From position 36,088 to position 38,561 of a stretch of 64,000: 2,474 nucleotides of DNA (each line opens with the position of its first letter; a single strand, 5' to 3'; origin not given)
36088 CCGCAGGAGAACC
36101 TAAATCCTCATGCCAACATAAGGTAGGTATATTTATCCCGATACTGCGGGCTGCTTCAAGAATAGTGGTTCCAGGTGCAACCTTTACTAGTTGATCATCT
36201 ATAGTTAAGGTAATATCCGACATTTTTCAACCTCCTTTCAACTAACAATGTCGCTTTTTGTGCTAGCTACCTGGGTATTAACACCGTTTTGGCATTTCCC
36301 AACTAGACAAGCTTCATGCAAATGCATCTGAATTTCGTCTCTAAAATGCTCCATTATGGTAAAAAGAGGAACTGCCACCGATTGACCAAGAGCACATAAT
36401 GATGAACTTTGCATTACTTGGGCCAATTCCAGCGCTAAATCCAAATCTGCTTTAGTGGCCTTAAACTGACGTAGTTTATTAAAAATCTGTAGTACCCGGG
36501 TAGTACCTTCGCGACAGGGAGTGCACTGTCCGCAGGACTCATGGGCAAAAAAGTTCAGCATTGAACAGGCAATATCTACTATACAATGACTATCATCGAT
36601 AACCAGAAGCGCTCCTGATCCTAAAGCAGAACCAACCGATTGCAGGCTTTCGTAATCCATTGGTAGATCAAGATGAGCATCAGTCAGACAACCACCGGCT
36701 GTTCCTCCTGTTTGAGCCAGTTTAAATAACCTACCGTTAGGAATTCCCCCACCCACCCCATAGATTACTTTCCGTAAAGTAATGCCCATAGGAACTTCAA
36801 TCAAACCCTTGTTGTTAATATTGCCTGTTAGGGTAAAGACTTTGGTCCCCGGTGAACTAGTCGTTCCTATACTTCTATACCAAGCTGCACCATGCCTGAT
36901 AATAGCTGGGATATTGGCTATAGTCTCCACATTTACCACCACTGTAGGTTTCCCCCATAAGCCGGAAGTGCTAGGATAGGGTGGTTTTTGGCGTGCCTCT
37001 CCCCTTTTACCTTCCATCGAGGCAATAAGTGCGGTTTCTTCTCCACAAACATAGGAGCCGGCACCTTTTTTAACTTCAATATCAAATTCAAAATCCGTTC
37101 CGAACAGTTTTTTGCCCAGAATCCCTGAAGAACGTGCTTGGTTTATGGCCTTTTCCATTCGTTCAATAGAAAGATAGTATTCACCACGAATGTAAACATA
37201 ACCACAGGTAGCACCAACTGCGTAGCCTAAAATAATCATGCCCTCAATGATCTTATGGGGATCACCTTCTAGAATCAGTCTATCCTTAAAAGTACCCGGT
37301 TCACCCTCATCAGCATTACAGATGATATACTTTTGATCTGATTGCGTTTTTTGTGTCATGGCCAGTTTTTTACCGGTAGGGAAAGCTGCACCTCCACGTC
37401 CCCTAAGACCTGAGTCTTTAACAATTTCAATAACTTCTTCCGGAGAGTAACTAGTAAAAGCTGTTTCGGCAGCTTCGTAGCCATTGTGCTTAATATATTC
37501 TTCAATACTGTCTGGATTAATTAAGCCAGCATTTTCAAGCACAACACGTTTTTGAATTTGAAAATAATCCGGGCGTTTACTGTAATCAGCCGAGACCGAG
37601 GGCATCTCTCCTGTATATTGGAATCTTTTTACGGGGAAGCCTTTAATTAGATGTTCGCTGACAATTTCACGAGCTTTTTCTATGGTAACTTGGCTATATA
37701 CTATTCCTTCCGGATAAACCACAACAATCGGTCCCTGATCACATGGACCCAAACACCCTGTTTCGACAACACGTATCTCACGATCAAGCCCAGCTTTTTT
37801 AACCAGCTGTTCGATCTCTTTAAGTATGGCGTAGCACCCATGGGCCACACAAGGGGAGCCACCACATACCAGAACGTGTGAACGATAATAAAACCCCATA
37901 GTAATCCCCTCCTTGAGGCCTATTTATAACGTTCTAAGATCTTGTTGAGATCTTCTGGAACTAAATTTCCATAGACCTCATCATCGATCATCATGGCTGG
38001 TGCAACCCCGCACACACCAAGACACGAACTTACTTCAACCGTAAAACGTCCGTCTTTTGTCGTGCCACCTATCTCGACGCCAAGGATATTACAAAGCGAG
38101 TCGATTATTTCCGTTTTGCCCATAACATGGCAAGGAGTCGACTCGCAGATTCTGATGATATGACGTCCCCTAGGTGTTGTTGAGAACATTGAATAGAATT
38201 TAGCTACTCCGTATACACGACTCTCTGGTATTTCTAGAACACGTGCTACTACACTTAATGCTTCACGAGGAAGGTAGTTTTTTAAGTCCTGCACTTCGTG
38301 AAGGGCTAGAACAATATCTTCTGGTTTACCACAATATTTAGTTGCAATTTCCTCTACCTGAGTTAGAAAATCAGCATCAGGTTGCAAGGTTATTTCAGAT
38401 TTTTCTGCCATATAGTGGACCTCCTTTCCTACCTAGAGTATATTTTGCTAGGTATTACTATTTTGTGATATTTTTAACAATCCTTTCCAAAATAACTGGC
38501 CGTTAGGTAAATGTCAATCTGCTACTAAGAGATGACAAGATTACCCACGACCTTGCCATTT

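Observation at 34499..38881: Four-subunit [FeFe]-hydrogenase with a non-bifurcating beta subunit of hybrid architecture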

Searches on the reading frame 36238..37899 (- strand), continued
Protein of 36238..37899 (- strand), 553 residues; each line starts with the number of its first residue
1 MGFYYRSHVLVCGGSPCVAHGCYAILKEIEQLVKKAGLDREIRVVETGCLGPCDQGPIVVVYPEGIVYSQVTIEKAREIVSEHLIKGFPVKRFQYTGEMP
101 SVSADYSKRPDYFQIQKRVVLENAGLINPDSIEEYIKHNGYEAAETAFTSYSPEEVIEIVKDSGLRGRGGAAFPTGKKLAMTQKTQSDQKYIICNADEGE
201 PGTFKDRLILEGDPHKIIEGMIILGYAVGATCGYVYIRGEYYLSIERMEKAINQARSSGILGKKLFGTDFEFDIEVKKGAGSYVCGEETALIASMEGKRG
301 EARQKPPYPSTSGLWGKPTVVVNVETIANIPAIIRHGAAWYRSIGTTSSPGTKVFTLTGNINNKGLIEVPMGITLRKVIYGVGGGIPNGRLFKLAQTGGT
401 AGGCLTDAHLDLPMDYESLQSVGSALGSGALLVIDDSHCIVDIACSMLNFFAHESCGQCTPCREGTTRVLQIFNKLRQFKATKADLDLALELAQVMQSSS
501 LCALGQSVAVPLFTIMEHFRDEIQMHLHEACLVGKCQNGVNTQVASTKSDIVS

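Call 28: find_related_loci(query=window:36238-37899:-, collection=genome_contigs, flank=8000)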
Query window:36238-37899:- (553 aa) in genome_contigs; peptide patterns used: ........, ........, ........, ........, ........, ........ (x = any residue, [..] = any of these).
599 stretches matched a pattern (row limit reached: there are more); 579 encode a relative of the query (tblastn E <= 1e-3); the best 80 are kept; 80 distinct loci.
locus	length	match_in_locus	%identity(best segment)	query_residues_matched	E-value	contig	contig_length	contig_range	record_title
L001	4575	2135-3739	73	4-538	0e+0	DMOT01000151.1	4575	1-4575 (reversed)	MAG TPA_asm: Bacillota bacterium isolate UBA10085 contig_109, whole genome shotgun sequence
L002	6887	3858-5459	68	4-537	0e+0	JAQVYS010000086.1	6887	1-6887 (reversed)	MAG: Bacillota bacterium isolate STF2_155 NODE_37515_length_6887_cov_4.354142_Sandtown_F2, whole genome shotgun sequence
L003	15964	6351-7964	76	4-541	0e+0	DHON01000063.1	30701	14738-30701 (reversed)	MAG TPA_asm: Firmicutes bacterium UBA5389 UBA5389_contig_18304, whole genome shotgun sequence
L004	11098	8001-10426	62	4-538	0e+0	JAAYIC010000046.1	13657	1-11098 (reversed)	MAG: Bacillota bacterium isolate AS09scLD_55 308948_AS09, whole genome shotgun sequence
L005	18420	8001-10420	62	4-537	0e+0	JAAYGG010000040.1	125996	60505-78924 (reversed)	MAG: Bacillota bacterium isolate AS09scLD_203 40191_AS09, whole genome shotgun sequence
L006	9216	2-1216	79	132-536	0e+0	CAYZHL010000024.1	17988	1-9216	MAG TPA_asm: uncultured Clostridia bacterium isolate SRP239243_co1_314 genome assembly, contig: NODE_5078_length_17988_c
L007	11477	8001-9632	59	5-552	0e+0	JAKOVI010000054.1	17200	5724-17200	MAG: Bacillota bacterium isolate JPNG_maxbin.050 k201_624080, whole genome shotgun sequence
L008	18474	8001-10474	60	2-538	0e+0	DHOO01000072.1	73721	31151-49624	MAG TPA_asm: Firmicutes bacterium UBA5388 UBA5388_contig_2802, whole genome shotgun sequence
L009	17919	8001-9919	54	5-538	0e+0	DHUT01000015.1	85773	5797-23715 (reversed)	MAG TPA_asm: Firmicutes bacterium UBA5227 UBA5227_contig_669, whole genome shotgun sequence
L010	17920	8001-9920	53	5-538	0e+0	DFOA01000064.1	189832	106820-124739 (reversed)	MAG TPA_asm: Firmicutes bacterium UBA3553 UBA3553_contig_124, whole genome shotgun sequence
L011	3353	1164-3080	52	5-538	0e+0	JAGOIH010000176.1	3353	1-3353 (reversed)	MAG: Sedimentibacter sp. isolate Go_SlDig_bin_448 Go_SlDig_108122_length_3353_cov_10.644141, whole genome shotgun sequen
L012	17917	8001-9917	53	5-538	0e+0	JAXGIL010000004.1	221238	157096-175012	MAG: Sedimentibacter sp. isolate AnMBR.bin138 bin138_4, whole genome shotgun sequence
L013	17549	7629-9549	53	5-546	0e+0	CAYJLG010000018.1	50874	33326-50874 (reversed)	MAG TPA_asm: uncultured Clostridia bacterium isolate ERP123703_co5_234 genome assembly, contig: NODE_246_length_50874_co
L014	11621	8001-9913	53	5-537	0e+0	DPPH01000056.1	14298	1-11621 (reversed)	MAG TPA_asm: Clostridiales bacterium isolate UBA8670 contig_1081, whole genome shotgun sequence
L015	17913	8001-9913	53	5-537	0e+0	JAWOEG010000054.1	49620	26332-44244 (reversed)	MAG: Eubacteriales bacterium isolate BLK5-3.bin.158 k191_1329290, whole genome shotgun sequence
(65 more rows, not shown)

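Call 43: search_protein_representatives(protein=window:36238-37899:-)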
Query: 553 residues. Proteins with E-value up to 0.001 (for the whole library): 25487; up to 1e-10: 14363; up to 1e-30: 3965. The best 150 are listed.
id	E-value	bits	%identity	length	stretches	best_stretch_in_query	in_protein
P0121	4.4e-178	609.6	44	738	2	8-538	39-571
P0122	9.1e-176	602.0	50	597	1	5-539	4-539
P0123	1.3e-172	591.5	49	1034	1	5-536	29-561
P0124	1.3e-164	565.2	50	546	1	6-527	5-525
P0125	6.3e-162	556.3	46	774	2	9-537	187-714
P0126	1.1e-161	555.5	46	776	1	5-539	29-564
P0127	5.1e-158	543.4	48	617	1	17-540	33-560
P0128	1.1e-156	539.0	44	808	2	8-537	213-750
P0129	6.8e-154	529.8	48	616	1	9-538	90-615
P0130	8.9e-154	529.4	42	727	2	8-544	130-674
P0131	3.1e-153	527.6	47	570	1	5-539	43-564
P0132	1.3e-152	525.6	44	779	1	8-537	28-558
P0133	1.9e-148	511.8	47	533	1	9-539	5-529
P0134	2.5e-148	511.4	46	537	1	4-534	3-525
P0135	3.1e-147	507.8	47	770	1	9-543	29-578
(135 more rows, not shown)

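Call 56: find_encoding_contigs(protein=window:36238-37899:-, flank=3000, max_places=4)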
Protein window:36238-37899:- (553 aa): 12 contigs read that carry it; 4 places shown.
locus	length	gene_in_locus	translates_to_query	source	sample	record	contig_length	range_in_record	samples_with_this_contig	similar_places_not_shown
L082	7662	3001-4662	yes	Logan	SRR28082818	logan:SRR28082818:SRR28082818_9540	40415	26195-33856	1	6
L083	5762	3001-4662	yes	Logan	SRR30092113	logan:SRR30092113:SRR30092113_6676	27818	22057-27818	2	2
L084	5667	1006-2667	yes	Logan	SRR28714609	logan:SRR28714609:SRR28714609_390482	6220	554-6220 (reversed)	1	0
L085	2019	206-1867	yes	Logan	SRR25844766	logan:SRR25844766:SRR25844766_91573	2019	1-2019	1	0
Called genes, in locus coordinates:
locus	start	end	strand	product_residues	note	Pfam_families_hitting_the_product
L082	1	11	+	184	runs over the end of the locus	-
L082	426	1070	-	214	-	PF03006:HlyIII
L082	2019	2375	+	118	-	-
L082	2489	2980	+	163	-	PF01257:2Fe-2S_thioredx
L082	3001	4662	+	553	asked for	PF01257:2Fe-2S_thioredx, PF01512:Complex1_51K, PF10531:SLBB, PF10589:NADH_4Fe-4S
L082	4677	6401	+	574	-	PF13510:Fer2_4, PF10588:NADH-G_4Fe-4S_3, PF13237:Fer4_10 (faint), PF22117:Fer4_Nqo3 (weak), PF12838:Fer4_7 (weak), PF13484:Fer4_16 (faint), PF02906:Fe_hyd_lg_C, PF02256:Fe_hyd_SSU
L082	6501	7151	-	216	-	PF19640:DUF6143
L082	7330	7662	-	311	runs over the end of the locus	PF00892:EamA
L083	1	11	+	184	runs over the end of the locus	-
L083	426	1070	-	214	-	PF03006:HlyIII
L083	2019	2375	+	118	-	-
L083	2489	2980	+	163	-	PF01257:2Fe-2S_thioredx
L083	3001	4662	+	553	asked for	PF01257:2Fe-2S_thioredx, PF01512:Complex1_51K, PF10531:SLBB, PF10589:NADH_4Fe-4S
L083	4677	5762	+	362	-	?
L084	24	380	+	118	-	-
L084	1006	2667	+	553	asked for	PF01257:2Fe-2S_thioredx, PF01512:Complex1_51K, PF10531:SLBB, PF10589:NADH_4Fe-4S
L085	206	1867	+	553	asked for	PF01257:2Fe-2S_thioredx, PF01512:Complex1_51K, PF10531:SLBB, PF10589:NADH_4Fe-4S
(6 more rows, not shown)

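Call 57: find_encoding_contigs(protein=P0039, flank=10000, max_places=2)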
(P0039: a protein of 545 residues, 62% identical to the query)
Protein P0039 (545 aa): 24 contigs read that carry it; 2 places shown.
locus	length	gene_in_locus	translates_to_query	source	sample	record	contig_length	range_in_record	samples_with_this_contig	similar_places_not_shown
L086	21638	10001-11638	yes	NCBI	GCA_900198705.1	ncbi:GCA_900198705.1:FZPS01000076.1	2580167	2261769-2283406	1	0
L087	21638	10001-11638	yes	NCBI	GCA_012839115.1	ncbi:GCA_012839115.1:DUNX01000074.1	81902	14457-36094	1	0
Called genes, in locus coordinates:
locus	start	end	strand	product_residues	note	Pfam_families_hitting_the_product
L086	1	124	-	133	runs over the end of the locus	PF22091:DUF6941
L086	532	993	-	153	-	-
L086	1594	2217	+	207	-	PF13646:HEAT_2 (faint)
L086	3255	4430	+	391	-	-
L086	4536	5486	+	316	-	PF21360:PylC-like_N, PF02655:ATP-grasp_3, PF15632:ATPgrasp_Ter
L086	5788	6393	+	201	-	-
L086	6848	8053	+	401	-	PF00809:Pterin_bind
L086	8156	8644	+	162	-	PF01288:HPPK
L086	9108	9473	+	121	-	-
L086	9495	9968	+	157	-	PF01257:2Fe-2S_thioredx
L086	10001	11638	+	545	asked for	PF01257:2Fe-2S_thioredx, PF01512:Complex1_51K, PF10531:SLBB, PF10589:NADH_4Fe-4S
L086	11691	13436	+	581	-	PF00111:Fer2, PF13510:Fer2_4, PF00037:Fer4 (faint), PF12837:Fer4_6 (faint), PF10588:NADH-G_4Fe-4S_3, PF12838:Fer4_7 (weak), PF02906:Fe_hyd_lg_C, PF02256:Fe_hyd_SSU, +2 more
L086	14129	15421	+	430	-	PF01018:GTP1_OBG, PF01926:MMR_HSR1, PF02421:FeoB_N, PF09269:DUF1967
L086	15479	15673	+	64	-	-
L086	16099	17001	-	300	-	-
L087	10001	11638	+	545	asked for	PF01257:2Fe-2S_thioredx, PF01512:Complex1_51K, PF10531:SLBB, PF10589:NADH_4Fe-4S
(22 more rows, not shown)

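Call 75: predict_structure(alignment_id=A1)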
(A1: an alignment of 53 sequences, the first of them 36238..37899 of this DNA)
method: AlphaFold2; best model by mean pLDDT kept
length: 553 residues; sequences in the alignment: 53
mean_pLDDT: 82.0   pTM: 0.78
mean pLDDT of the five models: 82.0, 81.8, 80.5, 79.9, 79.4
residues with pLDDT >= 90: 234; 70-90: 215; 50-70: 65; < 50: 39
segments of 3 or more residues with pLDDT < 50: 100-112, 300-302, 304-306, 539-553
pLDDT, mean of each block of 10 residues (from residue 1): 66 75 90 87 75 74 75 93 82 72 39 69 81 92 96 98 82 86 93 84 75 90 98 90 90 96 92 90 59 69 58 89 92 96 92 88 82 89 80 84 86 90 80 92 89 70 83 94 94 83 71 89 92 71 35 29
secondary structure, 60 per line:
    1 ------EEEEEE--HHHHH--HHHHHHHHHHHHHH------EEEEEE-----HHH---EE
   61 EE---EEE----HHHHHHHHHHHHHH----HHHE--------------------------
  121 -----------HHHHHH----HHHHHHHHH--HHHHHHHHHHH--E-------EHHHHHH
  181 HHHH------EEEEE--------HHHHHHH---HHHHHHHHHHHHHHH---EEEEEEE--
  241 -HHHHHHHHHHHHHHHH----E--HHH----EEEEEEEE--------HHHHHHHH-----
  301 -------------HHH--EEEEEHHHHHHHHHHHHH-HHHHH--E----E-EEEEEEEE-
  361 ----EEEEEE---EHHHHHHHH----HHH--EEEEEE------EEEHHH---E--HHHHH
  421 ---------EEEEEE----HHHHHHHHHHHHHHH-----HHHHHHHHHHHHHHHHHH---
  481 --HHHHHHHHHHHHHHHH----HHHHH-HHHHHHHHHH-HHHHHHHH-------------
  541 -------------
elements in order: E7-12 H15-19 H22-35 E42-47 E59-62 E66-68 H73-86 H132-137 H142-150 H153-163 H175-184 E191-195 H204-210 H214-228 E232-238 H242-257 E272-279 H288-295 E319-323 H324-336 H338-342 E352-359 E365-370 H375-382 E392-397 E404-406 H416-420 E430-435 H440-454 H460-477 H483-498 H503-507 H509-518 H520-527

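Call 77: fold_search(model_id=the predicted structure, library=pdb)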
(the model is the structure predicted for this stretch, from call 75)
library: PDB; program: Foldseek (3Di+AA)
matches with E <= 10: 563; with E <= 0.001: 164
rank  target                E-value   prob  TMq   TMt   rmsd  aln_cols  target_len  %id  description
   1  7q4v_B                1.3e-57  1.00  0.76  0.70   8.2       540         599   50  Electron bifurcating hydrogenase - HydABC from A. woodii (released 2023-02-22)
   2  7p92_B                4.8e-57  1.00  0.77  0.70   7.5       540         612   45  TmHydABC- T. maritima bifurcating hydrogenase with bridge domain up (released 2022-09-14)
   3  7p8n_b                1.1e-56  1.00  0.76  0.76   7.7       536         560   46  TmHydABC- T. maritima hydrogenase with bridge closed (released 2022-09-14)
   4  7p5h_B                1.3e-56  1.00  0.77  0.77   7.6       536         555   46  TmHydABC- D2 map (released 2022-09-14)
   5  9bov_B                4.7e-56  1.00  0.77  0.80   7.7       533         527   47  Structure of electron bifurcating Nfn-ABC complexed with NAD from Caldicellulosiruptor saccharolyticus (released 2025-03-05)
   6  9bp5_B                4.9e-56  1.00  0.77  0.73   7.6       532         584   47  Structure of electron bifurcating Nfn-ABC holoenzyme from Caldicellulosiruptor saccharolyticus (released 2025-03-05)
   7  9mqx_B                7.2e-56  1.00  0.77  0.69   7.9       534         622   43  Electron-bifurcating Tungstopyranopterin-containing aldehyde oxidoreductase with NADH (released 2025-07-16)
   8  9n5u_B                1.2e-55  1.00  0.77  0.72   7.5       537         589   44  Structure of the Thermococcus sibiricus NfnABC complex (released 2025-05-07)
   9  8a6t_B                1.4e-55  1.00  0.76  0.67   8.0       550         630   44  Cryo-EM structure of the electron bifurcating Fe-Fe hydrogenase HydABC complex from Thermoanaerobacter kivui in the re (released 2023-02-15)
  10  7p8n_B                2.0e-55  1.00  0.76  0.69   7.7       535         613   46  TmHydABC- T. maritima hydrogenase with bridge closed (released 2022-09-14)
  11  8oh5_B                2.4e-55  1.00  0.77  0.73   7.5       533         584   45  Cryo-EM structure of the electron bifurcating transhydrogenase StnABC complex from Sporomusa Ovata (state 2) (released 2023-09-13)
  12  9n5v_B                1.3e-54  1.00  0.76  0.72   7.6       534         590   45  Structure of the NAD(H)-bound Thermococcus sibiricus NfnABC complex (released 2025-05-07)
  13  6vw7_D                4.1e-48  1.00  0.74  0.80   7.6       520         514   37  Formate Dehydrogenase FdsABG subcomplex FdsBG from C. necator - NADH bound (released 2020-04-08)
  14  6vw7_B                1.7e-46  1.00  0.74  0.80   7.5       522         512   38  Formate Dehydrogenase FdsABG subcomplex FdsBG from C. necator - NADH bound (released 2020-04-08)
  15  6vw8_B                1.9e-46  1.00  0.74  0.80   7.5       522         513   38  Formate Dehydrogenase FdsABG subcomplex FdsBG from C. necator (released 2020-04-08)
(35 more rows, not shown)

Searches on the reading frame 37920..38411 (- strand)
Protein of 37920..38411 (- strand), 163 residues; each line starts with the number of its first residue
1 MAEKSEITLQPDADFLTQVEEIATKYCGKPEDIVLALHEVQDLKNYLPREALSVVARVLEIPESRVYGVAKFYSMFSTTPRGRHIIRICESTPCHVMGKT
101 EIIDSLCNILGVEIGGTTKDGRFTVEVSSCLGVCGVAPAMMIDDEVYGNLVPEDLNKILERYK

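Call 3: search_protein_families(library=pfam, proteins=[window:37920-38411:-], max_evalue=0.01)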
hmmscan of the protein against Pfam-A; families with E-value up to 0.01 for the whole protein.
window:37920-38411:- (163 aa): 1 family
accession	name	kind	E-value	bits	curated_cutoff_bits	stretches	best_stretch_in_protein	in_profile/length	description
PF01257.25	2Fe-2S_thioredx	-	8.7e-51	172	24.8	1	19-163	1-145/145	Thioredoxin-like [2Fe-2S] ferredoxin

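Call 4: search_protein_families(library=ncbifam, proteins=[window:37920-38411:-], max_evalue=0.001)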
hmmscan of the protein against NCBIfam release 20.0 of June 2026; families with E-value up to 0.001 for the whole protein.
window:37920-38411:- (163 aa): 9 families
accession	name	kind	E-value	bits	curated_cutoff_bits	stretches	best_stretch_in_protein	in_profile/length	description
NF005722.0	PRK07539.1-2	equivalog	2.7e-46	157.5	141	1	17-163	11-157/157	NADH-quinone oxidoreductase subunit NuoE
TIGR01958.1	nuoE_fam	subfamily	3.2e-42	144.2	142.4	1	19-163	2-148/148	NADH-quinone oxidoreductase subunit NuoE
NF005747.0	PRK07571.1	equivalog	5.3e-39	133.6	224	1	9-161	14-167/173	bidirectional hydrogenase complex protein HoxE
NF004638.0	PRK05988.1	equivalog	2.6e-36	124.8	198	1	15-161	10-156/159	formate dehydrogenase subunit gamma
NF005725.0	PRK07539.1-5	equivalog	2.9e-36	124.8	220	1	13-163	19-172/174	NADH-quinone oxidoreductase subunit NuoE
NF005721.0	PRK07539.1-1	equivalog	4.8e-30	104.8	308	1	16-161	31-176/292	NADH-quinone oxidoreductase subunit NuoE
NF005723.0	PRK07539.1-3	equivalog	1.3e-27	96.6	226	1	17-161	8-155/158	NADH-quinone oxidoreductase subunit NuoE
NF005724.0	PRK07539.1-4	equivalog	2.1e-25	89.9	280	1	23-162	30-172/240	NADH-quinone oxidoreductase subunit NuoE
NF009040.0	PRK12373.1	equivalog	1.8e-19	70.8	514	1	33-162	39-169/400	NADH-quinone oxidoreductase subunit E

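Call 60: search_solved_structures(query=window:37920-38411:-, max_evalue=1e-10, show_alignments=1)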
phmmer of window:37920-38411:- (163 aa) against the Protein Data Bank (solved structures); distinct sequences matched with E-value up to 1e-10: 53.
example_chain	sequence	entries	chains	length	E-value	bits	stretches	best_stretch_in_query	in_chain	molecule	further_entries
7t2r_C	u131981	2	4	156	1.2e-42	149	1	13-163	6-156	NiFe hydrogenase subunit C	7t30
9mqx_C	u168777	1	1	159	5.8e-36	127.3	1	19-161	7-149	NADH:ubiquinone oxidoreductase 24 kD subunit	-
9n5u_C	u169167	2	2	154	1.1e-35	126.4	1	25-161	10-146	NfnC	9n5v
8oh5_A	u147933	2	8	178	4.9e-35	124.3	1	10-160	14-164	NAD-dependent formate dehydrogenase gamma subunit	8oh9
7p5h_C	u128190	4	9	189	8.4e-35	123.5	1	17-162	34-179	Fe-hydrogenase, subunit gamma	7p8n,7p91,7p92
8a6t_C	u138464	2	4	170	1.1e-34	123.1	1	17-162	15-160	Electron bifurcating hydrogenase subunit HydC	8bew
9bov_C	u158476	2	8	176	1.4e-34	122.8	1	17-161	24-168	NADH dehydrogenase (Ubiquinone), 24 kDa subunit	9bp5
7q4v_C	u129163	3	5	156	2.1e-34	122.2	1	17-162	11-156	Iron hydrogenase HydC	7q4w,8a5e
9he5_A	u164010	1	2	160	5.8e-33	117.5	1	14-162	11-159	NADH-quinone oxidoreductase subunit E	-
9hen_A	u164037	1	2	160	8e-33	117.1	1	14-162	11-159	NADH-quinone oxidoreductase subunit E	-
6hl2_A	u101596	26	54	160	1.1e-31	113.4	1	14-162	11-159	NADH-quinone oxidoreductase subunit E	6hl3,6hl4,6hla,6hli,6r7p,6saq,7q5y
6q9c_A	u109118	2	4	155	1.2e-31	113.2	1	15-162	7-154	NADH-quinone oxidoreductase subunit E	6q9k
9heg_A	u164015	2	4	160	1.5e-31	112.9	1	14-162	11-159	NADH-quinone oxidoreductase subunit E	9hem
6hlj_A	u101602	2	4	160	7.7e-31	110.6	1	14-162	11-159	NADH-quinone oxidoreductase subunit E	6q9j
6hlm_A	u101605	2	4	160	1.1e-30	110.2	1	14-162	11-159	NADH-quinone oxidoreductase subunit E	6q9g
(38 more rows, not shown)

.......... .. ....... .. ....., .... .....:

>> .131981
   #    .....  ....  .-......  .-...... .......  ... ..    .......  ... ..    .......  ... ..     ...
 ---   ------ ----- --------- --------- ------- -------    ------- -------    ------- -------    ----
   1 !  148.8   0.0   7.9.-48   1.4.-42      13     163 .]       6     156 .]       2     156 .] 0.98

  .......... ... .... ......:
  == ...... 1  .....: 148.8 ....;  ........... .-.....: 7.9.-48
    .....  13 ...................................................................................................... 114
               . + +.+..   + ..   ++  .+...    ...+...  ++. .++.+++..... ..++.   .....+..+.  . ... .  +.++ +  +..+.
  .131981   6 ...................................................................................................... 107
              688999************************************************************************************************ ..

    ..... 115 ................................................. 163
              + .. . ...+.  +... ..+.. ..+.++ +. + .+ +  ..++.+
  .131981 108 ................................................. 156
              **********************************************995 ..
